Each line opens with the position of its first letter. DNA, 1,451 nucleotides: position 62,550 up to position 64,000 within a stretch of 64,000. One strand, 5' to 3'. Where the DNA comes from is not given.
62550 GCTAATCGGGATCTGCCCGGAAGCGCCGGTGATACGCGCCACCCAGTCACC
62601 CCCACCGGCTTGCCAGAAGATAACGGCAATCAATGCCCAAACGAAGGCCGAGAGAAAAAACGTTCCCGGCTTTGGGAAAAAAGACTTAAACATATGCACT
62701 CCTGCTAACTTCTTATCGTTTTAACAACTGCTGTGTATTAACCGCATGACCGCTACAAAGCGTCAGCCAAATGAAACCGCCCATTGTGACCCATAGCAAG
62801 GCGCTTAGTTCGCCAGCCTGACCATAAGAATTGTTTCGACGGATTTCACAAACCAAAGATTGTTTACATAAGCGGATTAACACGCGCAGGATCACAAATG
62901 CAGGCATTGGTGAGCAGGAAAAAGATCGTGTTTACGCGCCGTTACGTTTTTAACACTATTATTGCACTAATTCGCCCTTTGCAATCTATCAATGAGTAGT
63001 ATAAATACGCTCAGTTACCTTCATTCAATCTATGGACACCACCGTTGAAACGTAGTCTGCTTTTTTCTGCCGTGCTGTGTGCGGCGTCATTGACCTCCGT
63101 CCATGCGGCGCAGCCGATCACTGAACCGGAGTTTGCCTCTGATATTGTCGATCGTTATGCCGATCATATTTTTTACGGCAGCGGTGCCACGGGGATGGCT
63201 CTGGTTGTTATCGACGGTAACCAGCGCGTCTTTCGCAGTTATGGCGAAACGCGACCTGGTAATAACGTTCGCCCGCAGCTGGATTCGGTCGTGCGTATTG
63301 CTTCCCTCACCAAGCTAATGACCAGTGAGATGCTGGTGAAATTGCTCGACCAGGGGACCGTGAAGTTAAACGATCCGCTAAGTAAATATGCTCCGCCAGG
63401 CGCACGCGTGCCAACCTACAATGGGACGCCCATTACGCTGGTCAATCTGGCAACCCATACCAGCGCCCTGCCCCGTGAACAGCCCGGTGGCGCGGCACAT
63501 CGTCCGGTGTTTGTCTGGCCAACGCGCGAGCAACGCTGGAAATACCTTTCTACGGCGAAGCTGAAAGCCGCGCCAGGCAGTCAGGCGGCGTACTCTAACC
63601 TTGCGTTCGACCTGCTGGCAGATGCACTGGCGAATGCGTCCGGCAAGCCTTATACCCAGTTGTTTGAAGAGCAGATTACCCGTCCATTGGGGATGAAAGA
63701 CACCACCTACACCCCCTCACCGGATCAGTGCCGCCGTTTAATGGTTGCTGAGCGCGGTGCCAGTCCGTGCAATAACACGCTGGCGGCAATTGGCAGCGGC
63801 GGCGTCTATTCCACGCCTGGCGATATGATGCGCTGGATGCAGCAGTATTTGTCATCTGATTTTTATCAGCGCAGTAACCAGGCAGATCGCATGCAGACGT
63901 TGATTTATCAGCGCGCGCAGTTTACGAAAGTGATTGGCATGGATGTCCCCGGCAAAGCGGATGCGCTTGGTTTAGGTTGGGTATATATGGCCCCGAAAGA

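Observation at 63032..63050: ampH appears to initiate at TTG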

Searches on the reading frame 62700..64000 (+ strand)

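Call 9: find_homologous_proteins(query=L001:1846-3000:+, max_evalue=1e-30)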
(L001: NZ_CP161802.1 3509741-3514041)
Query L001:1846-3000:+ (385 aa): 884 proteins with E <= 1e-30 among 8000 candidates; the best 120 are listed.
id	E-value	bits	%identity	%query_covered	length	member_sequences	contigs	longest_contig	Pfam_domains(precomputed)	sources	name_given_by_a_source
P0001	5.4e-273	923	92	100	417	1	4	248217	PF00144.30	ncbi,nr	ncbi:TPA: D-alanyl-D-alanine-carboxypeptidase/endopeptidase AmpH [Escherichia coli]|nr:D-alanyl-D-al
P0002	2.9e-243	825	99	95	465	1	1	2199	PF00144.30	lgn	-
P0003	1.3e-235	799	91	100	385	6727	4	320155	PF00144.30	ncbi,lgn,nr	ncbi:D-alanyl-D-alanine-carboxypeptidase/endopeptidase AmpH [Salmonella enterica subsp. enterica ser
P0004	1.6e-233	793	90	100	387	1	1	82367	PF00144.30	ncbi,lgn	ncbi:TPA: D-alanyl-D-alanine-carboxypeptidase/endopeptidase AmpH [Salmonella enterica subsp. salamae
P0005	1.9e-233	792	91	100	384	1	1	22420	PF00144.30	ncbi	-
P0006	3.1e-233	792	90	100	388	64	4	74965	PF00144.30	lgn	-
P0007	1.8e-232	789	90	100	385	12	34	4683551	PF00144.30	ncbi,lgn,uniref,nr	ncbi:TPA: D-alanyl-D-alanine-carboxypeptidase/endopeptidase AmpH [Salmonella bongori]|uniref:D-alany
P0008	5.3e-232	788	91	100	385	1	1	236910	PF00144.30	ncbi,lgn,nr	ncbi:D-alanyl-D-alanine-carboxypeptidase/endopeptidase AmpH [Salmonella enterica]|nr:D-alanyl-D-alan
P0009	2.4e-231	785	89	100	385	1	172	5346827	PF00144.30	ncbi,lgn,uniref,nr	ncbi:D-alanyl-D-alanine-carboxypeptidase/endopeptidase AmpH [Citrobacter rodentium]|uniref:Penicilli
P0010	2.7e-231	785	88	100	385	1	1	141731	PF00144.30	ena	-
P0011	5.1e-231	784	88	100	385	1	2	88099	PF00144.30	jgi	jgi:Beta-lactamase class C and other penicillin binding proteins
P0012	6.7e-231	784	90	100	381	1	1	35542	PF00144.30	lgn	-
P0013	9.7e-231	783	88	100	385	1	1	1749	PF00144.30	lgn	-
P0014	1.3e-230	783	89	100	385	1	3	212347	PF00144.30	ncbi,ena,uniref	ncbi:D-alanyl-D-alanine-carboxypeptidase/endopeptidase AmpH [Citrobacter tructae]|uniref:D-alanyl-D-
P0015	3.4e-230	782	89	100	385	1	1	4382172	PF00144.30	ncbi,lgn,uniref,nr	ncbi:D-alanyl-D-alanine-carboxypeptidase/endopeptidase AmpH [Citrobacter sp. RHB25-C09]|uniref:D-ala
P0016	1.3e-229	780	89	100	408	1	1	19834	PF00144.30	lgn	-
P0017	1.3e-229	780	88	100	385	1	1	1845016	PF00144.30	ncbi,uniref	ncbi:D-alanyl-D-alanine-carboxypeptidase/endopeptidase AmpH [Pseudocitrobacter cyperus]|uniref:D-ala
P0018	1.4e-229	780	89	100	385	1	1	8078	PF00144.30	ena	-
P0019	2.6e-229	779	89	100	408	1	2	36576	PF00144.30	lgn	-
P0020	3.0e-229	779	89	100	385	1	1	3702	PF00144.30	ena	-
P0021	3.5e-229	778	92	100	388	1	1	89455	PF00144.30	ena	-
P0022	3.9e-229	778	87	100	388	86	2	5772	PF00144.30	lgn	-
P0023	4.0e-229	778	88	100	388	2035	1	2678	PF00144.30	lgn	-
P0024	1.2e-228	777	88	100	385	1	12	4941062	PF00144.30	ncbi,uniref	ncbi:D-alanyl-D-alanine-carboxypeptidase/endopeptidase AmpH [Pseudocitrobacter faecalis]|uniref:D-al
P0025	6.6e-228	774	88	100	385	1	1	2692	PF00144.30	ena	-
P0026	1.5e-227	773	99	89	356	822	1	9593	PF00144.30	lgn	-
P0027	5.6e-227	771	87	100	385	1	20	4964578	PF00144.30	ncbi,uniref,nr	ncbi:D-alanyl-D-alanine-carboxypeptidase/endopeptidase AmpH [Leclercia adecarboxylata]|uniref:D-alan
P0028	6.3e-227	771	86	100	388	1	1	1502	PF00144.30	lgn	-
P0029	8.2e-227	771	87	100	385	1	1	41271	PF00144.30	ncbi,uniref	ncbi:D-alanyl-D-alanine-carboxypeptidase/endopeptidase AmpH [Leclercia sp. M50]|uniref:D-alanyl-D-al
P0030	1.0e-226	770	87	100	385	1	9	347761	PF00144.30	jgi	jgi:D-alanyl-D-alanine-carboxypeptidase/D-alanyl-D-alanine-endopeptidase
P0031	1.2e-226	770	87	100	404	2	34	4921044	PF00144.30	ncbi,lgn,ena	ncbi:D-alanyl-D-alanine-carboxypeptidase/endopeptidaseAmpH [Leclercia sp. M-A074-M]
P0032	1.5e-226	770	86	100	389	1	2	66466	PF00144.30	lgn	-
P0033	1.8e-226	769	87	100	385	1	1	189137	PF00144.30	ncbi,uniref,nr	ncbi:D-alanyl-D-alanine-carboxypeptidase/endopeptidase AmpH [Trabulsiella odontotermitis]|uniref:Bet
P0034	1.8e-226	769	87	100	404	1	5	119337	PF00144.30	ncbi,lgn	-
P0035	2.0e-226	769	87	100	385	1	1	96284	PF00144.30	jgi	-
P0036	2.4e-226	769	87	100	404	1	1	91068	PF00144.30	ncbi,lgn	-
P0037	2.5e-226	769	87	100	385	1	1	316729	PF00144.30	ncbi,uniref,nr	ncbi:D-alanyl-D-alanine-carboxypeptidase/endopeptidase AmpH [Leclercia adecarboxylata]|uniref:D-alan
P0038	2.9e-226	769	86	100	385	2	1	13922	PF00144.30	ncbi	ncbi:MAG: D-alanyl-D-alanine-carboxypeptidase/endopeptidase AmpH [Leclercia sp.]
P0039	2.9e-226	769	87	100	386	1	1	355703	PF00144.30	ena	-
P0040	3.2e-226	769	86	100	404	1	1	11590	PF00144.30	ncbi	-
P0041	3.6e-226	768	88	100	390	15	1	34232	PF00144.30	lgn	-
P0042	4.0e-226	768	86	100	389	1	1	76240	PF00144.30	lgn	-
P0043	8.2e-226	767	88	100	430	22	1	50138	PF00144.30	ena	-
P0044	1.0e-225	767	86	100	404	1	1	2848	PF00144.30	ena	-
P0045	1.1e-225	767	86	100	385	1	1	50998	PF00144.30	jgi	-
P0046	1.3e-225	767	86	100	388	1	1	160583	PF00144.30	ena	-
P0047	1.3e-225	767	86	100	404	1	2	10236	PF00144.30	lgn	-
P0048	1.3e-225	767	88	100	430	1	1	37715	PF00144.30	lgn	-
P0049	1.5e-225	766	89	98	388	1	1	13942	PF00144.30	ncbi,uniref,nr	ncbi:Penicillin-binding protein AmpH [Salmonella enterica subsp. enterica serovar Montevideo str. S5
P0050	1.6e-225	766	85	100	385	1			PF00144.30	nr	nr:D-alanyl-D-alanine-carboxypeptidase/endopeptidase AmpH [uncultured Enterobacter sp.]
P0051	1.7e-225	766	85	100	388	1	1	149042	PF00144.30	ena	-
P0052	1.7e-225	766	86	100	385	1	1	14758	PF00144.30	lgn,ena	-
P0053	1.7e-225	766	87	100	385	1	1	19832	PF00144.30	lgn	-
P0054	3.1e-225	765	86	100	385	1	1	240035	PF00144.30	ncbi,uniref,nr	ncbi:D-alanyl-D-alanine-carboxypeptidase/endopeptidase AmpH [Enterobacteriaceae bacterium H4N4]|unir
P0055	3.1e-225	765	85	100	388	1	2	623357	PF00144.30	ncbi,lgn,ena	-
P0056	4.9e-225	765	85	100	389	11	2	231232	PF00144.30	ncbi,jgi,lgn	-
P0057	4.9e-225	765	86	100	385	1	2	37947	PF00144.30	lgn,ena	-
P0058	5.0e-225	765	86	100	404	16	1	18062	PF00144.30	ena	-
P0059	6.2e-225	764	86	100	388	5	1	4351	PF00144.30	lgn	-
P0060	6.3e-225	764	87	100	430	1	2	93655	PF00144.30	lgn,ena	-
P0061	6.4e-225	764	86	100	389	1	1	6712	PF00144.30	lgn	-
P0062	7.1e-225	764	86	100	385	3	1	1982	PF00144.30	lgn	-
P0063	8.2e-225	764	85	100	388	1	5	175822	PF00144.30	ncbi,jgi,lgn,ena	-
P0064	8.4e-225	764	87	100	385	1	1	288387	PF00144.30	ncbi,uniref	ncbi:D-alanyl-D-alanine-carboxypeptidase/endopeptidase AmpH [Trabulsiella odontotermitis]|uniref:D-a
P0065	8.6e-225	764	86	100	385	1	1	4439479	PF00144.30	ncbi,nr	ncbi:D-alanyl-D-alanine-carboxypeptidase/endopeptidase AmpH [Kosakonia sp. H02]|nr:D-alanyl-D-alanin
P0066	1.0e-224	764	86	100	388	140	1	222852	PF00144.30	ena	-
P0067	1.1e-224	764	85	100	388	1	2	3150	PF00144.30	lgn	-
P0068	1.5e-224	763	86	100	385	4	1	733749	PF00144.30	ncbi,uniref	ncbi:D-alanyl-D-alanine-carboxypeptidase/endopeptidase AmpH [Kosakonia oryzendophytica]|uniref:D-ala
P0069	1.5e-224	763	85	100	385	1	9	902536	PF00144.30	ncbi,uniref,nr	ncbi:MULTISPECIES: D-alanyl-D-alanine-carboxypeptidase/endopeptidase AmpH [unclassified Enterobacter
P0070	2.0e-224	763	85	100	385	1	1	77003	PF00144.30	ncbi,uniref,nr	ncbi:D-alanyl-D-alanine-carboxypeptidase/endopeptidase AmpH [Enterobacter sp.]|uniref:D-alanyl-D-ala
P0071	2.1e-224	763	86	100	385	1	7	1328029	PF00144.30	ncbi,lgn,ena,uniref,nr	ncbi:D-alanyl-D-alanine-carboxypeptidase/endopeptidase AmpH [Superficieibacter sp. 1612_C1]|uniref:D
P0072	2.2e-224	763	86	100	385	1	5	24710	PF00144.30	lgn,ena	-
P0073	2.6e-224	762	87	98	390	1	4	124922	PF00144.30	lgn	-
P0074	2.9e-224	762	86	100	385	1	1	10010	PF00144.30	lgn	-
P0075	2.9e-224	762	85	100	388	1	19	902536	PF00144.30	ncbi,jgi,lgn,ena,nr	ncbi:D-alanyl-D-alanine-carboxypeptidase / D-alanyl-D-alanine-endopeptidase [Enterobacter sp. kpr-6]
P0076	3.3e-224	762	86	100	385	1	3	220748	PF00144.30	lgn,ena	-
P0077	4.2e-224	762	86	100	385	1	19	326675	PF00144.30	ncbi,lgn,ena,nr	ncbi:MAG: D-alanyl-D-alanine-carboxypeptidase/endopeptidase AmpH [Enterobacteriaceae bacterium]|nr:D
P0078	5.3e-224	761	86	100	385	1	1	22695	PF00144.30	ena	-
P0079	5.9e-224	761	87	100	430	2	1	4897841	PF00144.30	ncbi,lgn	-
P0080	7.2e-224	761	86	100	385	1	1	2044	PF00144.30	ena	-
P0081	7.3e-224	761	86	100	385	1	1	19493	PF00144.30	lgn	-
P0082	7.6e-224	761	86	100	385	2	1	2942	PF00144.30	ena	-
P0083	8.5e-224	761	86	100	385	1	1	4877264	PF00144.30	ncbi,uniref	ncbi:D-alanyl-D-alanine-carboxypeptidase/endopeptidase AmpH [Superficieibacter sp. BNK-5]|uniref:D-a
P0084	9.0e-224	761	86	100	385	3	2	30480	PF00144.30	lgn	-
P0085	9.9e-224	760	86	100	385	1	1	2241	PF00144.30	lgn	-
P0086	1.0e-223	760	87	100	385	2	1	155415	PF00144.30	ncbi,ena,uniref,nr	ncbi:D-alanyl-D-alanine-carboxypeptidase/endopeptidase AmpH [Intestinirhabdus alba]|uniref:D-alanyl-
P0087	1.0e-223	760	86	100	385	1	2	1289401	PF00144.30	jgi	-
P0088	1.0e-223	760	86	100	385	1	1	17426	PF00144.30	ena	-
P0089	1.0e-223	760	86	100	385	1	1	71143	PF00144.30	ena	-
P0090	1.1e-223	760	85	100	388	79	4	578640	PF00144.30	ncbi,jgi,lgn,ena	-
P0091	1.2e-223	760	86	100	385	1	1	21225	PF00144.30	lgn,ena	-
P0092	1.6e-223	760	86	100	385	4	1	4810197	PF00144.30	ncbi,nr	ncbi:D-alanyl-D-alanine-carboxypeptidase/endopeptidase AmpH [Enterobacter asburiae]|nr:D-alanyl-D-al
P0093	1.9e-223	759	85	100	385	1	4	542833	PF00144.30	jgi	-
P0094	2.6e-223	759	85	100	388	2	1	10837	PF00144.30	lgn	-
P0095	2.6e-223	759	86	100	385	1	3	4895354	PF00144.30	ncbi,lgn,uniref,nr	ncbi:D-alanyl-D-alanine-carboxypeptidase/endopeptidase AmpH [Kosakonia cowanii]|uniref:D-alanyl-D-al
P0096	3.2e-223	759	86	100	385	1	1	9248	PF00144.30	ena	-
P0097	3.5e-223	759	85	100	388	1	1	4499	PF00144.30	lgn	-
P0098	3.6e-223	759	86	100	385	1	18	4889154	PF00144.30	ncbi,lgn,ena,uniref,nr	ncbi:D-alanyl-D-alanine-carboxypeptidase/endopeptidase AmpH [Kosakonia cowanii]|uniref:D-alanyl-D-al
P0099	3.7e-223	759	86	100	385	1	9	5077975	PF00144.30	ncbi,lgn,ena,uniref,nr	ncbi:D-alanyl-D-alanine-carboxypeptidase/endopeptidase AmpH [Kosakonia cowanii]|uniref:D-alanyl-D-al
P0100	4.6e-223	758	86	100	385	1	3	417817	PF00144.30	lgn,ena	-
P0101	5.0e-223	758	85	100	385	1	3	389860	PF00144.30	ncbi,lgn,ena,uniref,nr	ncbi:MAG: D-alanyl-D-alanine-carboxypeptidase/endopeptidase AmpH [Enterobacter cloacae]|uniref:D-ala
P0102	5.1e-223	758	85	100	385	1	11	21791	PF00144.30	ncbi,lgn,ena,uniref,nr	ncbi:D-alanyl-D-alanine-carboxypeptidase/endopeptidase AmpH [Kosakonia cowanii]|uniref:D-alanyl-D-al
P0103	5.5e-223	758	85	100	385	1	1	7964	PF00144.30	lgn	-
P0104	5.7e-223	758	86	100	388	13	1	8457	PF00144.30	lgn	-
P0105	7.5e-223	758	86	100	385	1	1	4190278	PF00144.30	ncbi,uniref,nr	ncbi:D-alanyl-D-alanine-carboxypeptidase/endopeptidase AmpH [Cronobacter sakazakii]|uniref:D-alanyl-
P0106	8.0e-223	757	86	100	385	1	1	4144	PF00144.30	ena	-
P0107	1.0e-222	757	85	100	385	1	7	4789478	PF00144.30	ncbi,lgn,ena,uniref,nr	ncbi:D-alanyl-D-alanine-carboxypeptidase/endopeptidase AmpH [Kosakonia sp. CCTCC M2018092]|uniref:D-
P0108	1.2e-222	757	86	100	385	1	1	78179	PF00144.30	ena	-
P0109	1.2e-222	757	86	100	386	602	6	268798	PF00144.30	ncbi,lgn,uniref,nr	ncbi:beta-lactam-binding protein [Enterobacter hormaechei subsp. xiangfangensis]|uniref:D-alanyl-D-a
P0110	1.6e-222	756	85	100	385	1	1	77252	PF00144.30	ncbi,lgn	-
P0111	1.6e-222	756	86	100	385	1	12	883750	PF00144.30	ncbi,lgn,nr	ncbi:D-alanyl-D-alanine-carboxypeptidase/endopeptidase AmpH [Cronobacter sakazakii]|nr:D-alanyl-D-al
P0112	1.6e-222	756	85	100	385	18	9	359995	PF00144.30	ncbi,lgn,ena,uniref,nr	ncbi:D-alanyl-D-alanine-carboxypeptidase/endopeptidase AmpH [Kosakonia sp. CFBP8986]|uniref:D-alanyl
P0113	1.7e-222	756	85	100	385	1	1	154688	PF00144.30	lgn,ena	-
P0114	1.7e-222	756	86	100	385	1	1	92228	PF00144.30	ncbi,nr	ncbi:D-alanyl-D-alanine-carboxypeptidase/endopeptidase AmpH [Cronobacter muytjensii]|nr:D-alanyl-D-a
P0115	1.7e-222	756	86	100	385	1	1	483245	PF00144.30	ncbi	ncbi:D-alanyl-D-alanine-carboxypeptidase/endopeptidase AmpH [Cronobacter sakazakii]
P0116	1.9e-222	756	85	100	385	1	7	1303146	PF00144.30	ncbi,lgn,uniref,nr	ncbi:D-alanyl-D-alanine-carboxypeptidase/endopeptidase AmpH [Kosakonia sp. HypNH10]|uniref:D-alanyl-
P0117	2.1e-222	756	86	100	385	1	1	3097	PF00144.30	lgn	-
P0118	2.1e-222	756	86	100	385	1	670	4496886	PF00144.30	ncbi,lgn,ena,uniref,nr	ncbi:D-alanyl-D-alanine-carboxypeptidase/endopeptidase AmpH [Cronobacter sakazakii]|uniref:Beta-lact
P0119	2.1e-222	756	88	95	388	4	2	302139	PF00144.30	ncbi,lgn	-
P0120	2.3e-222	756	86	100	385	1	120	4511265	PF00144.30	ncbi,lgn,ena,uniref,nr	ncbi:D-alanyl-D-alanine-carboxypeptidase/endopeptidase AmpH [Cronobacter sakazakii]|uniref:D-alanyl-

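Call 12: find_related_loci(query=A1, collection=genome_contigs, flank=2500)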
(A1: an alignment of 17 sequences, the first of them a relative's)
Query A1 (385 aa) in genome_contigs; peptide patterns used: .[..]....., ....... (x = any residue, [..] = any of these).
322 stretches matched a pattern; 272 encode a relative of the query (tblastn E <= 1e-3); the best 80 are kept; 80 distinct loci.
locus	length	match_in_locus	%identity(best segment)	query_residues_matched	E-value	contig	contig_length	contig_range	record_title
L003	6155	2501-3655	99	1-385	0e+0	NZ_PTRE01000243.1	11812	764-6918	Escherichia sp. MOD1-EC7003 MOD1-EC7003_244_length_11812_cov_130, whole genome shotgun sequence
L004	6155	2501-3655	99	1-385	0e+0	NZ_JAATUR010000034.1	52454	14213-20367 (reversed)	Escherichia coli strain SCPM-O-B-8794 34length=52454, whole genome shotgun sequence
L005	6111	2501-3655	98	1-385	0e+0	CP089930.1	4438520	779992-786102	Escherichia coli strain E69 chromosome, complete genome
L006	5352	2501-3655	98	1-385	0e+0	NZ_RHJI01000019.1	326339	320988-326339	Escherichia sp. E1V33 1V33_19_consensus, whole genome shotgun sequence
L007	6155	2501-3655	98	1-385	0e+0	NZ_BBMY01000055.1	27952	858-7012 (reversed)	Escherichia albertii NBRC 107761 = DSM 17582 strain NBRC 107761, whole genome shotgun sequence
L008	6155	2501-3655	92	1-385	0e+0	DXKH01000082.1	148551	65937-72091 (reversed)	MAG TPA_asm: Citrobacter sp. isolate HRGM_Genome_0066 HRGM_Genome_0066_82, whole genome shotgun sequence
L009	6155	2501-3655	91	1-385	0e+0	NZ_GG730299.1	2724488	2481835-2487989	Citrobacter youngae ATCC 29220 Scfld0, whole genome shotgun sequence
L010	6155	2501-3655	92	1-385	0e+0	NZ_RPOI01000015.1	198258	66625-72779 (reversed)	Citrobacter youngae strain CCUG 30791 citrobacter_youngae_CCUG30791T_0000015, whole genome shotgun sequence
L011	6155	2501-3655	91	1-385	0e+0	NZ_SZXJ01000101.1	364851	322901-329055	Citrobacter sp. wls619 contig26, whole genome shotgun sequence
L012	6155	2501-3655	91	1-385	0e+0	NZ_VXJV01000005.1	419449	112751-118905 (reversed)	Salmonella enterica subsp. diarizonae strain CCUG 30040T contig_0000005, whole genome shotgun sequence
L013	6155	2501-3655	91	1-385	0e+0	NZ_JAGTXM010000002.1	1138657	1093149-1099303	Citrobacter amalonaticus strain ku-bf3 scaffold_1, whole genome shotgun sequence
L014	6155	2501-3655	91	1-385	0e+0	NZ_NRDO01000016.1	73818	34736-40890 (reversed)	Citrobacter sp. NCU1 contig_16, whole genome shotgun sequence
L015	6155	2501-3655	91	1-385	0e+0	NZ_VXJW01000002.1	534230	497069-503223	Salmonella enterica subsp. arizonae strain CCUG 6322T contig_0000002, whole genome shotgun sequence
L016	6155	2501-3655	91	1-385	0e+0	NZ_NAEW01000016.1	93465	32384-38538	Citrobacter braakii strain ATCC 51113 CbraakiiATCC_L001_NODE_16_length_93465__23.9794, whole genome shotgun sequence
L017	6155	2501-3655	90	1-385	0e+0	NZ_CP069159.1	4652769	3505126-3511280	Citrobacter sp. R56 chromosome, complete genome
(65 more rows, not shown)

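Call 44: search_protein_families(proteins=[L001:1846-3000:+], library=ncbifam)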
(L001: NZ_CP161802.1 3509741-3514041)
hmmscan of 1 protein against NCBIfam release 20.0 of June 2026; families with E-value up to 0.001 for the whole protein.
L001:1846-3000:+ (385 aa): 46 families (the best 25 are shown)
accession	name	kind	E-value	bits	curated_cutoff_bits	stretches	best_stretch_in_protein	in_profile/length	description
NF007943.0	PRK10662.1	equivalog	3.4e-211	700.6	266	1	1-378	1-380/380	D-alanyl-D-alanine-carboxypeptidase/endopeptidase AmpH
NF033085.1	bla_class_C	equivalog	1.6e-25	89.7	415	1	33-277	6-243/356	class C beta-lactamase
NF000423.2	blaSRT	exception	1.8e-20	73.5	860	1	6-223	7-204/378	SRT/SST family class C beta-lactamase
NF045671.1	blaPNC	exception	1.5e-18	66.9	750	1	13-275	25-282/401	PNC family class C beta-lactamase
NF040478.1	blaLAQ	exception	2.2e-18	66.4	850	1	1-269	1-257/380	LAQ family class C beta-lactamase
NF038366.1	blaSFDC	exception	2.8e-18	66.2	840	1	7-269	6-258/382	SFDC family class C beta-lactamase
NF012173.1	CMY2-MIR-ACT-EC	exception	3.9e-18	65.4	680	1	2-354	2-362/380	CMY2/MIR/ACT/EC family class C beta-lactamase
NF041665.1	blaPSZ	exception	3.6e-17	62.4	850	1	6-353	3-359/379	PSZ family class C beta-lactamase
NF000191.1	CMY2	exception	5.5e-17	61.6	800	1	1-355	2-363/381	CMY-2 family class C beta-lactamase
NF041663.1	ampC_Sliq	exception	2.8e-16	59.4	860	1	45-223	38-204/378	cephalosporin-hydrolyzing class C beta-lactamase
NF000185.2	BlaEC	exception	3.3e-16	59.2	850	1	7-271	2-256/377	BlaEC family class C beta-lactamase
NF038238.1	blaBUT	exception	5.1e-16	58.7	850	1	1-270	2-261/383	BUT family class C beta-lactamase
NF041741.1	blaAMZ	exception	9.1e-16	58.2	825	1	3-274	4-269/396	AMZ family class C beta-lactamase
NF050047.1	blaELC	exception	1.2e-15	57.3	840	1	22-269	71-311/434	ELC family class C beta-lactamase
NF038089.1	blaYRC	exception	2.6e-15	56.3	870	1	6-269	6-258/381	YRC family class C beta-lactamase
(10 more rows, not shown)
